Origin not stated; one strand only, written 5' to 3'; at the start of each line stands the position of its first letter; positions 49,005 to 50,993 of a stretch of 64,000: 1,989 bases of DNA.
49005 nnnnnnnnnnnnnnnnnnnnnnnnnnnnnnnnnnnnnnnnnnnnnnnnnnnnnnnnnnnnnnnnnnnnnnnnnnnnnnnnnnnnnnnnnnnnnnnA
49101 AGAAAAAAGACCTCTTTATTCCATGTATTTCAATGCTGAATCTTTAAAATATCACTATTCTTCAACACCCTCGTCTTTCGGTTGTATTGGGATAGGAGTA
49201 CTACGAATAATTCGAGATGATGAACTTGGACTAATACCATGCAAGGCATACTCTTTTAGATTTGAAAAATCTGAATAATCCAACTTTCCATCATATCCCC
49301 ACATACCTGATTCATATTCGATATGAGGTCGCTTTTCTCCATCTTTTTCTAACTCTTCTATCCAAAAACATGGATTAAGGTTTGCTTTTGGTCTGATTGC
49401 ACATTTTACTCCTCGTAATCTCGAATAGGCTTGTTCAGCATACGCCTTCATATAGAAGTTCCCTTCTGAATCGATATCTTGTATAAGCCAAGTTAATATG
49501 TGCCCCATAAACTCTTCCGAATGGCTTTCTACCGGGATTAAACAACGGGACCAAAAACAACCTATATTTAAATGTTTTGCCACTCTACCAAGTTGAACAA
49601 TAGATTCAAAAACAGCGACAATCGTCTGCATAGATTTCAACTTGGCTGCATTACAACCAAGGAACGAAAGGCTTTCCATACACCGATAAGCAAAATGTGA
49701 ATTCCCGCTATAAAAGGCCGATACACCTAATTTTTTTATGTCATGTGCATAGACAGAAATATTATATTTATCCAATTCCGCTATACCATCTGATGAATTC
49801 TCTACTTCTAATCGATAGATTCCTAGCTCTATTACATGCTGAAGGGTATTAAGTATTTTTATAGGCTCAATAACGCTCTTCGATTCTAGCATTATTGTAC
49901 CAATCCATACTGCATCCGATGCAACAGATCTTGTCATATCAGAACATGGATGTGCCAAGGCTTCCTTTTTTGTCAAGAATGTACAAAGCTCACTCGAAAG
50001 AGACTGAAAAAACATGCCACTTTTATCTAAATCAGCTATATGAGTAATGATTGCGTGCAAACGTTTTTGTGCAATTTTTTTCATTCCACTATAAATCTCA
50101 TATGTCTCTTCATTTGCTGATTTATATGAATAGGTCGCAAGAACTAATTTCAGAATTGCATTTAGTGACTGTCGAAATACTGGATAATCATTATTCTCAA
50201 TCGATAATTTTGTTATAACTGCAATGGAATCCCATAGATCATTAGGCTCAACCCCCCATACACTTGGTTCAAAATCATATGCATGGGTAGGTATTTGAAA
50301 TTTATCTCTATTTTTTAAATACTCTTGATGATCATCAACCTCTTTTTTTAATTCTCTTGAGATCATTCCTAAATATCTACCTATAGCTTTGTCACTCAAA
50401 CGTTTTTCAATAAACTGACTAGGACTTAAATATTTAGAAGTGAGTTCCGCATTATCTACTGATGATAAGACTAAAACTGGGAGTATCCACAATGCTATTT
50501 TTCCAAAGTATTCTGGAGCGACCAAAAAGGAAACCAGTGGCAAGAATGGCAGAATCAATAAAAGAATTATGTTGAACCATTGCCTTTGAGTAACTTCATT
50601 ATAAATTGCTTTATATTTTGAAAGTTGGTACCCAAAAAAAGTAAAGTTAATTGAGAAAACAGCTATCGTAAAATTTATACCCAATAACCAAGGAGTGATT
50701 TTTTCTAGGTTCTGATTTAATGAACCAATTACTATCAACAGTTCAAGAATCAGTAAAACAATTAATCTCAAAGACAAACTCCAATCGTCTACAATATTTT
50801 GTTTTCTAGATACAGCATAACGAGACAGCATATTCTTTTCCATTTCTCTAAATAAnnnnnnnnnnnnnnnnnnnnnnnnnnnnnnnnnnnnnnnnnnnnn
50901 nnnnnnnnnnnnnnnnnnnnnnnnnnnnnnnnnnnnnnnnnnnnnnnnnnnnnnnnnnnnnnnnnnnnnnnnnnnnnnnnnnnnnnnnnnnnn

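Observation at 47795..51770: AT-rich three-gene operon (DUF4365-like nuclease fold / 4-TM large protein / T5orf172 GIY-YIG-like protein): candidate uncharacterised anti-phage defence system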

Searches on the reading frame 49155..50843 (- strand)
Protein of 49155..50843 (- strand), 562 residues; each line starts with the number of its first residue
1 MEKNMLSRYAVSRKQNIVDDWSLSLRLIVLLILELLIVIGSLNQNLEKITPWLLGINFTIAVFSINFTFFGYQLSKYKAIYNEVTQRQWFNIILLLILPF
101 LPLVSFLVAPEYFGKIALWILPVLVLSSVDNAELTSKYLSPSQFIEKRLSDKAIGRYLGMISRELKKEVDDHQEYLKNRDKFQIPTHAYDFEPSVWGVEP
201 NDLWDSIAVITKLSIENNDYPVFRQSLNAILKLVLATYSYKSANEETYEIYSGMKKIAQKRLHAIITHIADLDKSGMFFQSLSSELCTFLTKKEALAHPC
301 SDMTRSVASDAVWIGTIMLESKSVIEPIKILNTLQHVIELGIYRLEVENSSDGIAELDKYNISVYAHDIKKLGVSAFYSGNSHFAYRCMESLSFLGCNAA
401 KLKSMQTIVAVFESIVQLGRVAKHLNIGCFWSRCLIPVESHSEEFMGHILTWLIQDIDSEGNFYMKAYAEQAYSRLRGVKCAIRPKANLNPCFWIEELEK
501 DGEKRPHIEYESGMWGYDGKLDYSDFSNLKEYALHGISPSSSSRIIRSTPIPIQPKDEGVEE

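Call 3: search_protein_families(library=pfam, proteins=[window:49155-50843:-], max_evalue=1)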
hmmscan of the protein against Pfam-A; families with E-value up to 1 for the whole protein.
window:49155-50843:- (562 aa): 1 family
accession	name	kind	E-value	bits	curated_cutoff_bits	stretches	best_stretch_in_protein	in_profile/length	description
PF01757.29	Acyl_transf_3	-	0.0043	16.6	31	1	23-122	148-250/326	Acyltransferase domain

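Call 4: search_protein_families(library=padloc, proteins=[window:49155-50843:-], max_evalue=1)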
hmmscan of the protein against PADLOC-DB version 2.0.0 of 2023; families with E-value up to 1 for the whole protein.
window:49155-50843:- (562 aa): 0 families

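Call 5: search_protein_families(library=ncbifam, proteins=[window:49155-50843:-], max_evalue=1)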
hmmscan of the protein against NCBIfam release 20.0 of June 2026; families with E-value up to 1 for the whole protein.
window:49155-50843:- (562 aa): 1 family
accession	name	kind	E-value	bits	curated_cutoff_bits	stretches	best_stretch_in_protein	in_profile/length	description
NF045709.1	Amuc_1101_fam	equivalog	0.012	14.5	650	1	230-382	385-536/608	Amuc_1101 family PilM-like pilus complex protein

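Call 6: search_protein_families(library=phrogs, proteins=[window:49155-50843:-], max_evalue=1)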
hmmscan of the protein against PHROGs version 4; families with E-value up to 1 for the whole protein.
window:49155-50843:- (562 aa): 6 families
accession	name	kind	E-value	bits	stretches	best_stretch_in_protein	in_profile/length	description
phrog_31765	-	unknown function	0.079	13.9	1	166-207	9-53/67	-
phrog_31644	-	unknown function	0.12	13.6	1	206-251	20-65/111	-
phrog_10910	-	unknown function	0.16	13.1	0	351-371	22-42/59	-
phrog_12317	-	unknown function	0.34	12.2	1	296-355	25-82/87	-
phrog_7992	-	tail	0.4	9.8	1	71-90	365-384/1163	tail spike protein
phrog_31961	-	unknown function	0.74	11.2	0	65-93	57-86/99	-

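Call 7: find_homologous_proteins(query=window:49155-50843:-)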
Query window:49155-50843:- (562 aa): 105 proteins with E <= 0.001 among 8000 candidates.
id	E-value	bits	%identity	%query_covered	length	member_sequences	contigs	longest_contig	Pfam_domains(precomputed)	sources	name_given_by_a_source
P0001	1.7e-276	936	75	96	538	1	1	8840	-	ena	-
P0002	2.3e-262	890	72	93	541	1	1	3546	-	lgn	-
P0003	2.3e-260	883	70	96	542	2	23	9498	-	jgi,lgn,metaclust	metaclust:\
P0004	5.5e-260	882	69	95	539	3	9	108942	-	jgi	jgi:hypothetical protein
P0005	1.8e-259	880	70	94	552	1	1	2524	-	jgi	jgi:hypothetical protein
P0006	1.9e-257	873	68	96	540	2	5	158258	-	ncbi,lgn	-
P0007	3.2e-256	869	70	94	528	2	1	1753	-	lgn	-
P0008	1.0e-254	864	69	95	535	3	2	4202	-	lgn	-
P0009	1.4e-254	864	70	96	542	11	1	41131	-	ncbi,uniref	ncbi:hypothetical protein [Shewanella algae]|uniref:hypothetical protein n=1 Tax=Shewanella algae Ta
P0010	9.5e-254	861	68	95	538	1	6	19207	-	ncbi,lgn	-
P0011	2.0e-252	857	67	95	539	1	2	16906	-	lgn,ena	-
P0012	2.0e-252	857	66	93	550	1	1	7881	-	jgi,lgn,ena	-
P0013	3.4e-250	849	66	96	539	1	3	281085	-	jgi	-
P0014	3.8e-248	843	68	92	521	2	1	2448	-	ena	-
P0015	2.2e-246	837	68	94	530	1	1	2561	-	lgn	-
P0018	1.4e-242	824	66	94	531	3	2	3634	-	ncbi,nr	ncbi:hypothetical protein KKI90_22305 [Xenorhabdus bovienii]|nr:hypothetical protein [Xenorhabdus bo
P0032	1.8e-229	781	63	95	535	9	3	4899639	-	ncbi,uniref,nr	ncbi:hypothetical protein [Pectobacterium carotovorum]|uniref:hypothetical protein n=2 Tax=Pectobact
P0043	2.0e-216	738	59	95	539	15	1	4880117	-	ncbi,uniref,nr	ncbi:hypothetical protein [Shewanella algae]|uniref:hypothetical protein n=1 Tax=Shewanella algae Ta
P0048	4.4e-213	727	58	94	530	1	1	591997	-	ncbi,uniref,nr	ncbi:hypothetical protein [Ferrimonas balearica]|uniref:hypothetical protein n=1 Tax=Ferrimonas bale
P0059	3.7e-202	691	52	94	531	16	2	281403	-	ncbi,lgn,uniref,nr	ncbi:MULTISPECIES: hypothetical protein [Vibrio]|uniref:hypothetical protein n=1 Tax=Vibrio TaxID=66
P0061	3.2e-200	684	52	94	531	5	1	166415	-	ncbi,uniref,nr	ncbi:hypothetical protein [Vibrio parahaemolyticus]|uniref:hypothetical protein n=1 Tax=Vibrio parah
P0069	2.0e-192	659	54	94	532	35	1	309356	-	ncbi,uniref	ncbi:hypothetical protein [Aeromonas sp. S9(2024)]|uniref:hypothetical protein n=1 Tax=Aeromonas sp.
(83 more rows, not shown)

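Call 12: find_related_loci(query=A1, collection=genome_contigs, flank=8000)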
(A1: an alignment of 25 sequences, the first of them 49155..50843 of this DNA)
Query A1 (562 aa) in genome_contigs; peptide patterns used: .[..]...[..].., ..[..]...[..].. (x = any residue, [..] = any of these).
121 stretches matched a pattern; 9 encode a relative of the query (tblastn E <= 1e-3); 9 distinct loci.
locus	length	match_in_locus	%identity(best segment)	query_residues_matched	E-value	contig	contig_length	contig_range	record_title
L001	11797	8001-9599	67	21-553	0e+0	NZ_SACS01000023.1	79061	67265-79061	Rheinheimera riviphila strain KYPC3 NODE_23_length_79061_cov_109, whole genome shotgun sequence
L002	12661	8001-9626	65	21-562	0e+0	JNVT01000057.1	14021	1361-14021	Gammaproteobacteria bacterium MFB021 Contig-058, whole genome shotgun sequence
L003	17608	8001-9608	63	25-560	0e+0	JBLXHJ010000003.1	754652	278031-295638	MAG: Methylophaga sp. isolate ET06-07 T06maxbin_out.041RE.5K@3, whole genome shotgun sequence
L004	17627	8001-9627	64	21-562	0e+0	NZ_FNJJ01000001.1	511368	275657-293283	Ectopseudomonas guguanensis strain JCM 18416, whole genome shotgun sequence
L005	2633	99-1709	57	25-562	0e+0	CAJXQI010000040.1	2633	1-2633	MAG TPA_asm: uncultured Colwellia sp. isolate SRR3933263_bin.3_MetaBAT_v2.12.1_MAG genome assembly, contig: NODE_1095_le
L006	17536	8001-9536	47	25-534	2e-170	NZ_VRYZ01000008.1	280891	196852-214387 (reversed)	Parahaliea aestuarii strain S2-26 NODE_8_length_280891_cov_33.433524, whole genome shotgun sequence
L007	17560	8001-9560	42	25-537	1e-139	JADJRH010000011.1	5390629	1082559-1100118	MAG: Polyangiaceae bacterium isolate Fred_18-Q3-R57-64_MAXAC.407 tig00350861-10-53847230, whole genome shotgun sequence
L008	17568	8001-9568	68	40-562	0e+0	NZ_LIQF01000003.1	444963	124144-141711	Marinomonas fungiae strain JCM 18476 DSM_18476_03, whole genome shotgun sequence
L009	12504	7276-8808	55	41-554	0e+0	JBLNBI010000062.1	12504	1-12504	MAG: Actinomycetota bacterium isolate MAG155 PRJNA951521_bin16_renamed_61, whole genome shotgun sequence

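Call 15: find_encoding_contigs(protein=P0001, flank=6000, max_places=3)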
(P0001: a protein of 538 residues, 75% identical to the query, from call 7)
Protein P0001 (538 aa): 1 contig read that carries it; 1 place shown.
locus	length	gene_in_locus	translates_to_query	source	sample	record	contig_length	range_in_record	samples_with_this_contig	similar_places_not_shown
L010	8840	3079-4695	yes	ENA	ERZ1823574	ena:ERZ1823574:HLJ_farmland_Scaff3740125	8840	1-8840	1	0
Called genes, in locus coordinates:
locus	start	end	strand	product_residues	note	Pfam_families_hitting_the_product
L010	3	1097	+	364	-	?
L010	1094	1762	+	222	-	PF00072:Response_reg, PF00486:Trans_reg_C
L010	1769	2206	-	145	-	PF00383:dCMP_cyt_deam_1, PF14437:MafB19-deam, PF14439:Bd3614-deam (weak)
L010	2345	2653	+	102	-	PF01909:NTP_transf_2, PF18765:Polbeta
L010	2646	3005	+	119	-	PF01934:HepT-like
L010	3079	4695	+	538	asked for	-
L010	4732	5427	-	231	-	PF02146:SIR2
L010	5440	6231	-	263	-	PF03096:Ndr, PF12146:Hydrolase_4, PF00561:Abhydrolase_1, PF12697:Abhydrolase_6, PF08386:Abhydrolase_4 (weak)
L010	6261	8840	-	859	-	?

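Call 16: find_encoding_contigs(protein=P0004, flank=6000, max_places=4)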
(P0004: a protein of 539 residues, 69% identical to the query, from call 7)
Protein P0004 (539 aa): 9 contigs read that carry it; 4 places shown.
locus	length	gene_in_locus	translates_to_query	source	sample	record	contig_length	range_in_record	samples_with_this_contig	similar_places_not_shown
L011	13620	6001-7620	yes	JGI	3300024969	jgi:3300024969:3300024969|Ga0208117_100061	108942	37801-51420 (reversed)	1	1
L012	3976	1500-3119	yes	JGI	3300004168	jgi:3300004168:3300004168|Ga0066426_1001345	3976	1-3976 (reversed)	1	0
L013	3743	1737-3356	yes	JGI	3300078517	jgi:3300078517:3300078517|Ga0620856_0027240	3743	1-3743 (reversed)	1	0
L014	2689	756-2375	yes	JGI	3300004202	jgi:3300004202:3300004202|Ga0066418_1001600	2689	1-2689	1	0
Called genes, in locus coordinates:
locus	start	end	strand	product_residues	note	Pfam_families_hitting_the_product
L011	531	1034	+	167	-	PF06271:RDD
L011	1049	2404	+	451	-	PF00027:cNMP_binding (weak), PF08668:HDOD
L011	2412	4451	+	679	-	PF19310:TOP_N, PF01432:Peptidase_M3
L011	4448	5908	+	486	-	PF20695:UbiD_N, PF01977:UbiD, PF20696:UbiD_C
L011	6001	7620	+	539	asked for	-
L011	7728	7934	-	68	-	-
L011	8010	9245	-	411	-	PF07219:HemY_N, PF09976:TPR_21 (faint), PF00515:TPR_1 (faint), PF07719:TPR_2 (faint), PF13176:TPR_7 (faint), PF13424:TPR_12 (faint), PF13428:TPR_14 (faint), PF14559:TPR_19 (faint), +2 more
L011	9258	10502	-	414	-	PF04375:HemX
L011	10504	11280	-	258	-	PF02602:HEM4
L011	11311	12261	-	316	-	PF01379:Porphobil_deam, PF03900:Porphobil_deamC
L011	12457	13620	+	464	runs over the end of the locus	PF00206:Lyase_1, PF14698:ASL_C2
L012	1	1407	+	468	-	?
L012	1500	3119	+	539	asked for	-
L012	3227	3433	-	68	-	-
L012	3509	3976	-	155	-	?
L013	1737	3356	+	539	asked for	-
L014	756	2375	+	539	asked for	-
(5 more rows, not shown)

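Call 17: find_encoding_contigs(protein=P0003, flank=6000, max_places=6)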
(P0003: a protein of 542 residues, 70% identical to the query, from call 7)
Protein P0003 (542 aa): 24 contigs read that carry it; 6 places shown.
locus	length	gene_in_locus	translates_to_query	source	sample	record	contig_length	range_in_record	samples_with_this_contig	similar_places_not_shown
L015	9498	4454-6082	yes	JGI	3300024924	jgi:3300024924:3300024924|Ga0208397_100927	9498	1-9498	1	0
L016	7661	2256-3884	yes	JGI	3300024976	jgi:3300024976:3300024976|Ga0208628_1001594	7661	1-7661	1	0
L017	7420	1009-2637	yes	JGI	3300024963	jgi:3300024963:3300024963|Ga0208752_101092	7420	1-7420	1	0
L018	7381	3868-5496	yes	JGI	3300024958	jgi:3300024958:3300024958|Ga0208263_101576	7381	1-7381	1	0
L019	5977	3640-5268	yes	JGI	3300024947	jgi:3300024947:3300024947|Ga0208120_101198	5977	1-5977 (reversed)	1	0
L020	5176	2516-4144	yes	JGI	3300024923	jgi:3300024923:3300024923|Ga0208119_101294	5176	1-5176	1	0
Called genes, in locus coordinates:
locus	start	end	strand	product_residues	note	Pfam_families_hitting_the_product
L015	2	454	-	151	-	?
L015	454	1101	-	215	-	PF05494:MlaC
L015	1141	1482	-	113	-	-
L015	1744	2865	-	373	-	PF00266:Aminotran_5, PF01053:Cys_Met_Meta_PP (faint)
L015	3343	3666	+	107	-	PF07110:EthD (weak)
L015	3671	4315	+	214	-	PF04299:FMN_bind_2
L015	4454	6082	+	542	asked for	-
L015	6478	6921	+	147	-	PF01797:Y1_Tnp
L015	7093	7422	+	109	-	-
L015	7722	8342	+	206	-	PF00440:TetR_N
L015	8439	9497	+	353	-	?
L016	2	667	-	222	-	?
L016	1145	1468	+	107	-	PF07110:EthD (weak)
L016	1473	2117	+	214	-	PF04299:FMN_bind_2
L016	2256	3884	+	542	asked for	-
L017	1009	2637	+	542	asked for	-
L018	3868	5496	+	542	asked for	-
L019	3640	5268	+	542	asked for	-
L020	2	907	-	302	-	?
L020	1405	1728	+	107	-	PF07110:EthD (weak)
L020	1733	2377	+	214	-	PF04299:FMN_bind_2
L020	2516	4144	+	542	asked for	-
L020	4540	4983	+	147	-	PF01797:Y1_Tnp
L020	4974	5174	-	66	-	?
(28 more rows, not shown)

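Call 24: find_related_loci(query=A1, collection=metagenome_contigs, flank=6000)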
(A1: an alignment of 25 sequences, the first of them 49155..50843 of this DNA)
Query A1 (562 aa) in metagenome_contigs; peptide patterns used: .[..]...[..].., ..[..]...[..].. (x = any residue, [..] = any of these).
142 stretches matched a pattern; 24 encode a relative of the query (tblastn E <= 1e-3); 24 distinct loci.
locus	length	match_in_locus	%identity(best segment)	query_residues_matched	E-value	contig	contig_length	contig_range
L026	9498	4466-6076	70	23-559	0e+0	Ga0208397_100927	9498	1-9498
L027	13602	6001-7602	69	25-558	0e+0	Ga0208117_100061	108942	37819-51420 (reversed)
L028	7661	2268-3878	70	23-559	0e+0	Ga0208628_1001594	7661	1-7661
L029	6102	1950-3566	67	21-557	0e+0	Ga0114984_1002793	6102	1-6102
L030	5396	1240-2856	67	21-557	0e+0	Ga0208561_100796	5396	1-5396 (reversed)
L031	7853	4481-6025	67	40-554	0e+0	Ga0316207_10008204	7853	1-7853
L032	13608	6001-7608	68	23-558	0e+0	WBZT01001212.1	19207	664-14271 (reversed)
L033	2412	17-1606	68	25-554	0e+0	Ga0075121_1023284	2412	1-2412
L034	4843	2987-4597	66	25-558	0e+0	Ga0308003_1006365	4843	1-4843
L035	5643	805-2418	64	23-558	0e+0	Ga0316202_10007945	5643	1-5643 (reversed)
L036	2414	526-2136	63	25-561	0e+0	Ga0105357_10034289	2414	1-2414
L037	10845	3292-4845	64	43-558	0e+0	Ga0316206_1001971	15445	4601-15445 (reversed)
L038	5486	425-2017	60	23-554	0e+0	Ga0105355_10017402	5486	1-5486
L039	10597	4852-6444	61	26-554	0e+0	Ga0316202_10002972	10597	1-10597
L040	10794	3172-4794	57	19-558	0e+0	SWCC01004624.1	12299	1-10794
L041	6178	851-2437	58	25-554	0e+0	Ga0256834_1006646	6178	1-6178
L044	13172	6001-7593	55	25-553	0e+0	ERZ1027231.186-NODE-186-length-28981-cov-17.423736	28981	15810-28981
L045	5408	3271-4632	64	25-478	0e+0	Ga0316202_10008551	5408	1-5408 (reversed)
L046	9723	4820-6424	55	25-562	0e+0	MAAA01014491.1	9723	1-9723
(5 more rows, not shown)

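Call 30: search_protein_families(library=pfam, proteins=[L034:124-1803:+, L034:1788-2825:+, L003:6146-6982:+, L001:9753-10610:+, L006:7261-7926:+, L029:1045-1755:+, L040:2390-3151:+, L044:3693-5813:+, L044:7744-8757:+, L004:9721-10449:+], max_evalue=0.01)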
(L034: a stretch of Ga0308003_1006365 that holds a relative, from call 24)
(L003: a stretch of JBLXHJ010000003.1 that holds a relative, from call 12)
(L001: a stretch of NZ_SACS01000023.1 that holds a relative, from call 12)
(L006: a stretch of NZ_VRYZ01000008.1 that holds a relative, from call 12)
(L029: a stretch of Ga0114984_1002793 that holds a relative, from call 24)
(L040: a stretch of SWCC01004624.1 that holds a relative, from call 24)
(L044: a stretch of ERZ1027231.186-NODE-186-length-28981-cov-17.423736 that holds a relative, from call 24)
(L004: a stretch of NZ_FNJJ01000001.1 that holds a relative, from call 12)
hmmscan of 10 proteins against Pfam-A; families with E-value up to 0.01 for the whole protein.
L034:124-1803:+ (559 aa): 8 families
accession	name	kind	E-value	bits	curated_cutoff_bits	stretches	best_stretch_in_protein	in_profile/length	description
PF13175.12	AAA_15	-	1.1e-21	78.3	32.1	2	40-125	2-82/374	AAA ATPase domain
PF20469.4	OLD-like_TOPRIM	-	5.3e-21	75.4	23.2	1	401-464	3-67/67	Overcoming lysogenization defect protein-like, TOPRIM domain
PF13304.12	AAA_21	-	3.5e-12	47.5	27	2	314-354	260-302/304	AAA domain, putative AbiEii toxin, Type IV TA system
PF02463.25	SMC_N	-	1.3e-09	38.2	40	1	40-103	1-67/220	RecF/RecN/SMC N terminal domain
PF13476.12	AAA_23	-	2e-08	35.5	27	1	43-180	1-87/201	AAA domain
PF13514.12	AAA_27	-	1.1e-07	32.1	22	1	41-85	3-50/206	AAA domain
PF13555.12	AAA_29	-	1e-06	28.8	27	1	42-84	2-45/61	P-loop containing region of AAA domain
PF10733.14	DUF2525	-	0.0091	16.5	27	0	423-452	13-45/60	Protein of unknown function (DUF2525)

L034:1788-2825:+ (345 aa): 2 families
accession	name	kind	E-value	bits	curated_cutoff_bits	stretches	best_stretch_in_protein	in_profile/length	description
PF00580.27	UvrD-helicase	-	1e-08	35.6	23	1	4-79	16-96/271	UvrD/REP helicase N-terminal domain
PF01443.25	Viral_helicase1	-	4.1e-08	33.7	21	0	140-334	63-227/228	Viral superfamily 1 RNA helicase core domain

L003:6146-6982:+ (278 aa): 1 family
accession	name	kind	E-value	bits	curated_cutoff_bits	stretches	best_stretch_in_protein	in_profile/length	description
PF11185.13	DUF2971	-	1e-06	30.4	22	1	113-181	1-89/89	Protein of unknown function (DUF2971)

L001:9753-10610:+ (285 aa): 1 family
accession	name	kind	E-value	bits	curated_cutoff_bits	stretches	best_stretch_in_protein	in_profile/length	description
PF23557.1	TPR_leprecan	-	0.0041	17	27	1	59-131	143-215/310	Leprecan family TPR-like repeat region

L006:7261-7926:+ (221 aa): 0 families

L029:1045-1755:+ (236 aa): 0 families

L040:2390-3151:+ (253 aa): 0 families

L044:3693-5813:+ (706 aa): 2 families
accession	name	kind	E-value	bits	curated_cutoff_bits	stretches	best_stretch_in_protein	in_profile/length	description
PF13166.12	AAA_13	-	1.4e-14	54.2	36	3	411-470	487-551/713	AAA domain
PF00005.33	ABC_tran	-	4.1e-05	24.6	25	0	30-52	20-41/137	ABC transporter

L044:7744-8757:+ (337 aa): 1 family
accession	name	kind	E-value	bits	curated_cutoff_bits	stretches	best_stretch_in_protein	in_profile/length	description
PF14253.11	AbiH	-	6.7e-45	154.6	30.9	1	4-247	1-255/260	Bacteriophage abortive infection AbiH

L004:9721-10449:+ (242 aa): 0 families
